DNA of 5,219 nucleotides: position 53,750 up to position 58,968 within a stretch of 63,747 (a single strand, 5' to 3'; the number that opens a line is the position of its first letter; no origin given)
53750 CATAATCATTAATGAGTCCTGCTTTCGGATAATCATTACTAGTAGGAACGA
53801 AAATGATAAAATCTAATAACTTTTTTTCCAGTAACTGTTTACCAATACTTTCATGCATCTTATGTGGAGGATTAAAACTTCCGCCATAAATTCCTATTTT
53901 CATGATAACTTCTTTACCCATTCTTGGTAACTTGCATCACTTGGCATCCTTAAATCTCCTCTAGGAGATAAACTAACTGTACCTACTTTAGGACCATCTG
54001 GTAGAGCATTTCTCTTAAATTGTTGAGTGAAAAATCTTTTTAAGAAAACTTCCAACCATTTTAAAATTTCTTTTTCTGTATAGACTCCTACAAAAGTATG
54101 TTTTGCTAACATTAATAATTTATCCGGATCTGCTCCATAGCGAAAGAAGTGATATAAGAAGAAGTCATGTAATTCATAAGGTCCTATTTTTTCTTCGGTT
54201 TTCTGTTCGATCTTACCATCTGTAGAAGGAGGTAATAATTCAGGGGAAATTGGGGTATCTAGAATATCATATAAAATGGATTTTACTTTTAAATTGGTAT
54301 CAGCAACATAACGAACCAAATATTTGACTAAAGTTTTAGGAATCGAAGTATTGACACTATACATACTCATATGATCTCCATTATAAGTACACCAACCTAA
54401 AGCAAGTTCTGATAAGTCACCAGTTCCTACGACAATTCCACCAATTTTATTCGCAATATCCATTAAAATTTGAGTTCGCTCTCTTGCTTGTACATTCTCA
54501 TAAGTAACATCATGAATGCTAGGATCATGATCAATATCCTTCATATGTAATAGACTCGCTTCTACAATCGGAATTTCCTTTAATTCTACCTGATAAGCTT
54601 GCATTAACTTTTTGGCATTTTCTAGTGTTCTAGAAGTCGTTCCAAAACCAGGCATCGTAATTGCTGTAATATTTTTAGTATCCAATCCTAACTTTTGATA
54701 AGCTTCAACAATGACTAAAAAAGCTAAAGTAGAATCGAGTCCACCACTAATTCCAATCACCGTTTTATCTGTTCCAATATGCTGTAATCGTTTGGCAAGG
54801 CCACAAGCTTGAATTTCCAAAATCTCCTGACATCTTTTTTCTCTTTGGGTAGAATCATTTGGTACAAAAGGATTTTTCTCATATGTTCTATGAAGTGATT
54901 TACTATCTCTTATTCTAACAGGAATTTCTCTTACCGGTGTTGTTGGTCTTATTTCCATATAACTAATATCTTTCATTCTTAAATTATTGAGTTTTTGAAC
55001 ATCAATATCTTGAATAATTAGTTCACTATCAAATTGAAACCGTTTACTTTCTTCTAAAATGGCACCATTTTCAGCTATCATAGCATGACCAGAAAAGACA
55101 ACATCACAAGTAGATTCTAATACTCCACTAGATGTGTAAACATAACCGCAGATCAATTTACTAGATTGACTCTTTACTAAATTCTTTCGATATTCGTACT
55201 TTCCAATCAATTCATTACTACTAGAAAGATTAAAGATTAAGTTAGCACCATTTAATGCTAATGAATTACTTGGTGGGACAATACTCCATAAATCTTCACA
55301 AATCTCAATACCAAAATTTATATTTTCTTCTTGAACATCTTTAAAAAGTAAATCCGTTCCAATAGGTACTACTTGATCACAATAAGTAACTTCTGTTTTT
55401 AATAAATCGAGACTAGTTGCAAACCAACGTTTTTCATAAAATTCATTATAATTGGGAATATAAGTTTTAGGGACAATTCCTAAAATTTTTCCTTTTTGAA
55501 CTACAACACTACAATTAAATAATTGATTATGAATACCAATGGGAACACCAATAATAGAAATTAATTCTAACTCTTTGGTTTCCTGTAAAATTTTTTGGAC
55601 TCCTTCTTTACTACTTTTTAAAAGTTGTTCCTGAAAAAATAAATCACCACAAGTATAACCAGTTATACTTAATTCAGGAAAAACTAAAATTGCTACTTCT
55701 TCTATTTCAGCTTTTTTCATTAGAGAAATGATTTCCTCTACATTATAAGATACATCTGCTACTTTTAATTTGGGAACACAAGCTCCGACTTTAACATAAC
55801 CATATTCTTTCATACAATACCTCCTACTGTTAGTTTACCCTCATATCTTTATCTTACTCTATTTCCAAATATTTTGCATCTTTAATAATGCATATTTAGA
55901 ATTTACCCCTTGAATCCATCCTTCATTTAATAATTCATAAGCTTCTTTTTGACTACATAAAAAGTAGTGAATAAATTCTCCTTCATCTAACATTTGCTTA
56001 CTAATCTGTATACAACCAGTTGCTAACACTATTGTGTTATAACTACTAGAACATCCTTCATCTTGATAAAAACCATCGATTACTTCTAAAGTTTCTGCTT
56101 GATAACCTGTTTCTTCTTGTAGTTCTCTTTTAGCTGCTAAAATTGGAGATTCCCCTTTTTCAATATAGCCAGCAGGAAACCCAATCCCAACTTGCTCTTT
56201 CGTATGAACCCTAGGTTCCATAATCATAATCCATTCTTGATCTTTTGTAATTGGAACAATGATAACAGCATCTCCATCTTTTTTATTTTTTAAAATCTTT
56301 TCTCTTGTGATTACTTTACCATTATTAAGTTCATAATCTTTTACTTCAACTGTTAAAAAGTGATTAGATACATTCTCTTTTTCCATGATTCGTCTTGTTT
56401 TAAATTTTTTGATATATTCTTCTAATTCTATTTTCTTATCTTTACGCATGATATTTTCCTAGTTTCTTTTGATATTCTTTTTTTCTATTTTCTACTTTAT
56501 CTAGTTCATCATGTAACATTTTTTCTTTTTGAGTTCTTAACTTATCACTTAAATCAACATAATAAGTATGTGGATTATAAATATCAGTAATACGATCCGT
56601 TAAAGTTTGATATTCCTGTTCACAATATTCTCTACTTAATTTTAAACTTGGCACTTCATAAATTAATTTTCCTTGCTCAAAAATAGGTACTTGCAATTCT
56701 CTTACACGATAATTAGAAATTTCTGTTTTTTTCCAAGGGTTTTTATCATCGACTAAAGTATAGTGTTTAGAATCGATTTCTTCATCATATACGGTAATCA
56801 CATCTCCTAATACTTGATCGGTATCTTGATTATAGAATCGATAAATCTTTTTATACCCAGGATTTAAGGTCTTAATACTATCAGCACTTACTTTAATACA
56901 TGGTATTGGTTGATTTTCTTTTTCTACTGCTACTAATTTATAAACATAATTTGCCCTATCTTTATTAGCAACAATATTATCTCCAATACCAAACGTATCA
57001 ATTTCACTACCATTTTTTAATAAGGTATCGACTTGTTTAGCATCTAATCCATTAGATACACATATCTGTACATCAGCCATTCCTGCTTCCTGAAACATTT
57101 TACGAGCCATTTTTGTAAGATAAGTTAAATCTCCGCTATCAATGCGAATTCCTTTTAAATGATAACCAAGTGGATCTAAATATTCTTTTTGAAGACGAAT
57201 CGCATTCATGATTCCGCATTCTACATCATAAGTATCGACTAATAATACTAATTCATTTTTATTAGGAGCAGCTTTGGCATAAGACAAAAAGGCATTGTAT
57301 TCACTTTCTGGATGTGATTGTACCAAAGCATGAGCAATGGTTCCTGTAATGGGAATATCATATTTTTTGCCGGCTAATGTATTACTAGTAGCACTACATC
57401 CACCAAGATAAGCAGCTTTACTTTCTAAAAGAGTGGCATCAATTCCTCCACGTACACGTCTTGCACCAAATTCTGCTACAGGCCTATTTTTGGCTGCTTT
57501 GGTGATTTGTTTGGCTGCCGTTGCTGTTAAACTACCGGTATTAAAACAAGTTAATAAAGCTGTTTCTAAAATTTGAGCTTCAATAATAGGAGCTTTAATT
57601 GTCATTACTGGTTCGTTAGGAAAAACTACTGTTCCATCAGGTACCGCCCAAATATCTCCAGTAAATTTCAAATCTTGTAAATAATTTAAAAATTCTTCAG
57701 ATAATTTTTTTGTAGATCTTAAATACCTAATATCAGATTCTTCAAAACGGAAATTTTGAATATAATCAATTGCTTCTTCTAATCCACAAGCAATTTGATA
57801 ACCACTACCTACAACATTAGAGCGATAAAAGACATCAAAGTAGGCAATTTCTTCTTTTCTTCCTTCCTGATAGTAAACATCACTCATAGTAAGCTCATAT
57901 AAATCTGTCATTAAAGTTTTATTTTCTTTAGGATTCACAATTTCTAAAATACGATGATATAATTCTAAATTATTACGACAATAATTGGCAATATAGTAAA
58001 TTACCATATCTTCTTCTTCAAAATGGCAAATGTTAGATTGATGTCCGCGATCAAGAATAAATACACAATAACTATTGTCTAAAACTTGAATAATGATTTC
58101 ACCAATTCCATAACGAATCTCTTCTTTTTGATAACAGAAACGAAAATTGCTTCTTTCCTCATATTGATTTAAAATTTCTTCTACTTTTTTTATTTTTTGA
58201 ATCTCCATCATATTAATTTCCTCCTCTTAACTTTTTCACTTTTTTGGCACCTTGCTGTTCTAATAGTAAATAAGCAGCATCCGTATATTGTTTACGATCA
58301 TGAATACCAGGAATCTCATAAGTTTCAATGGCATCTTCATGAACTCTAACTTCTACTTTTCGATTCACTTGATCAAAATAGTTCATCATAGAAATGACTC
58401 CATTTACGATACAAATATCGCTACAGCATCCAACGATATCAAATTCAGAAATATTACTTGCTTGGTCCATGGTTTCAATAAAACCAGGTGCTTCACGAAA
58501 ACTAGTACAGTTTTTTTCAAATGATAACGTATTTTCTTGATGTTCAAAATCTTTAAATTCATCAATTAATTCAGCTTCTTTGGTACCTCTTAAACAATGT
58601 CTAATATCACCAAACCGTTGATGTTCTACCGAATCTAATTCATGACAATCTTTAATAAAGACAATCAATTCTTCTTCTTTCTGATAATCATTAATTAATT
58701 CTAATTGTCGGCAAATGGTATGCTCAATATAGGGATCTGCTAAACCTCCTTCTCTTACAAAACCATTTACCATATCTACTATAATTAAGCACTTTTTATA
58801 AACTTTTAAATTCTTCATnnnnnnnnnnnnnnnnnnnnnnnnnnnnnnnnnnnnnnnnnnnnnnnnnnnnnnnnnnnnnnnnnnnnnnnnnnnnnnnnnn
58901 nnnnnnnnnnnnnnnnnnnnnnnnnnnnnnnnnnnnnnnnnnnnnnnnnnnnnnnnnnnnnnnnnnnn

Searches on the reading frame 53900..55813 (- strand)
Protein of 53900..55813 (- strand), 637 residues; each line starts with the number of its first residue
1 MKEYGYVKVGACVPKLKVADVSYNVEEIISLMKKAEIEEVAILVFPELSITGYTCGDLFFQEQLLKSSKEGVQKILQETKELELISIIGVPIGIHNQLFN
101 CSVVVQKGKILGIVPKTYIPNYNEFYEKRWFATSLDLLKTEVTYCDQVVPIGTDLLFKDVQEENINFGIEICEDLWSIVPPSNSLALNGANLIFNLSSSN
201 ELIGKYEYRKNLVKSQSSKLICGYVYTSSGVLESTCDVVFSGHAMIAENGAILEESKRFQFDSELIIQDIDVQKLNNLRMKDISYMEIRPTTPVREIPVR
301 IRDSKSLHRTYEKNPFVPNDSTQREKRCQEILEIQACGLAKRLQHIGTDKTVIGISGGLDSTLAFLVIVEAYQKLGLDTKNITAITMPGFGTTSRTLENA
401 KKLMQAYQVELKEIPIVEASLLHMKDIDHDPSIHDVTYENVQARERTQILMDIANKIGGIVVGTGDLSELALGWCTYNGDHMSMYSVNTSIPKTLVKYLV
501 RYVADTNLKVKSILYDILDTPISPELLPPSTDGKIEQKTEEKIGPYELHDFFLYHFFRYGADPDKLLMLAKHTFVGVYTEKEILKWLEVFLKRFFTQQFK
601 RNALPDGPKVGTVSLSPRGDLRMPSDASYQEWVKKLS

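Call 44: search_protein_families(library=pfam, proteins=[window:53900-55813:-], max_evalue=0.001)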
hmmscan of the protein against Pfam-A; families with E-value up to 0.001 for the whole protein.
window:53900-55813:- (637 aa): 2 families
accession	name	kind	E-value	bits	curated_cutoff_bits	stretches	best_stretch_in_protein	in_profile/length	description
PF02540.23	NAD_synthase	-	7.6e-31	107.5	21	1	338-554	8-203/242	NAD synthase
PF00795.27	CN_hydrolase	-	2.9e-14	53.5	23.2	1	10-279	3-255/256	Carbon-nitrogen hydrolase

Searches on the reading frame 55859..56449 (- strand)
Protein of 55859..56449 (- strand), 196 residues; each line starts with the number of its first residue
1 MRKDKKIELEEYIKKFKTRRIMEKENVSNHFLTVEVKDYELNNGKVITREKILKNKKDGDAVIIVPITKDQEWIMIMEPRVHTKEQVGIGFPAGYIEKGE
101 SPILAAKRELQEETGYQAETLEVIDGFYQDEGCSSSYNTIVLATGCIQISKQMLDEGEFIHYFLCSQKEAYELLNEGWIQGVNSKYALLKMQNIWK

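Call 44: search_protein_families(library=pfam, proteins=[window:55859-56449:-], max_evalue=0.001)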
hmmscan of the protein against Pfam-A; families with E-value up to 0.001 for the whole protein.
window:55859-56449:- (196 aa): 1 family
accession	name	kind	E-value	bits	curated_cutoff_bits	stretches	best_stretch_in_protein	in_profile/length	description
PF00293.34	NUDIX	-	2.6e-13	50.6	21.1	1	60-170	4-118/134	NUDIX domain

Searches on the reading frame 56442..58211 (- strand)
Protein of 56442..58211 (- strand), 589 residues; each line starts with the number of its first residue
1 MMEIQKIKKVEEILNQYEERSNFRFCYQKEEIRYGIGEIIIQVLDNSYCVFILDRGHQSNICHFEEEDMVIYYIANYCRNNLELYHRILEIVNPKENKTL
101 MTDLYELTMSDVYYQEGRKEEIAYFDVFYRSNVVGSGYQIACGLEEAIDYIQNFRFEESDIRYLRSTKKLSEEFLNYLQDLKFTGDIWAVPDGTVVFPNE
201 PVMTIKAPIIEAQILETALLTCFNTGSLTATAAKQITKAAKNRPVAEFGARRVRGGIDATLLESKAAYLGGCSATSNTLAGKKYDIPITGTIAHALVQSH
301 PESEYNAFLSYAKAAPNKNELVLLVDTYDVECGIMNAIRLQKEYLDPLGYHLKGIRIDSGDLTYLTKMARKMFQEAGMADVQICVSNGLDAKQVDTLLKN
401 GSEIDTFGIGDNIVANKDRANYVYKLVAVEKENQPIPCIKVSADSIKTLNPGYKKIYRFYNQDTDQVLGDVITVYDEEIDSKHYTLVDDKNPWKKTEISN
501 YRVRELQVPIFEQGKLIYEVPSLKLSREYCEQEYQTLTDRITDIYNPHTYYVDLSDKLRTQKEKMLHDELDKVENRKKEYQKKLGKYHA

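Call 44: search_protein_families(library=pfam, proteins=[window:56442-58211:-], max_evalue=0.001)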
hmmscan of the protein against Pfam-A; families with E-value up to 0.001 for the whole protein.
window:56442-58211:- (589 aa): 4 families
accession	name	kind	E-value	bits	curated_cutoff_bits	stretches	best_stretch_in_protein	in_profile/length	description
PF17767.7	NAPRTase_N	-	7.7e-37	126.8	32.6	1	100-223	1-124/125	Nicotinate phosphoribosyltransferase (NAPRTase) N-terminal domain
PF17956.6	NAPRTase_C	-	1.1e-28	100.3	23.3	1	454-561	2-110/111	Nicotinate phosphoribosyltransferase C-terminal domain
PF04095.22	NAPRTase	-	7.9e-12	45.9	20.8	1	246-442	4-209/239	Nicotinate phosphoribosyltransferase (NAPRTase) family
PF02749.22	QRPTase_N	-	1.1e-06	29.2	27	1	172-222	30-77/82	Quinolinate phosphoribosyl transferase, N-terminal domain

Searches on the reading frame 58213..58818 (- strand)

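Call 44: search_protein_families(library=pfam, proteins=[window:58213-58818:-], max_evalue=0.001)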
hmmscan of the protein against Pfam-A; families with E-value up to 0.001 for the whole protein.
window:58213-58818:- (201 aa): 1 family
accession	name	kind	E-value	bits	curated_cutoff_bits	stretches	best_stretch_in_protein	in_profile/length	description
PF00857.26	Isochorismatase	-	3.3e-14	53.8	27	1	10-168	2-152/175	Isochorismatase domain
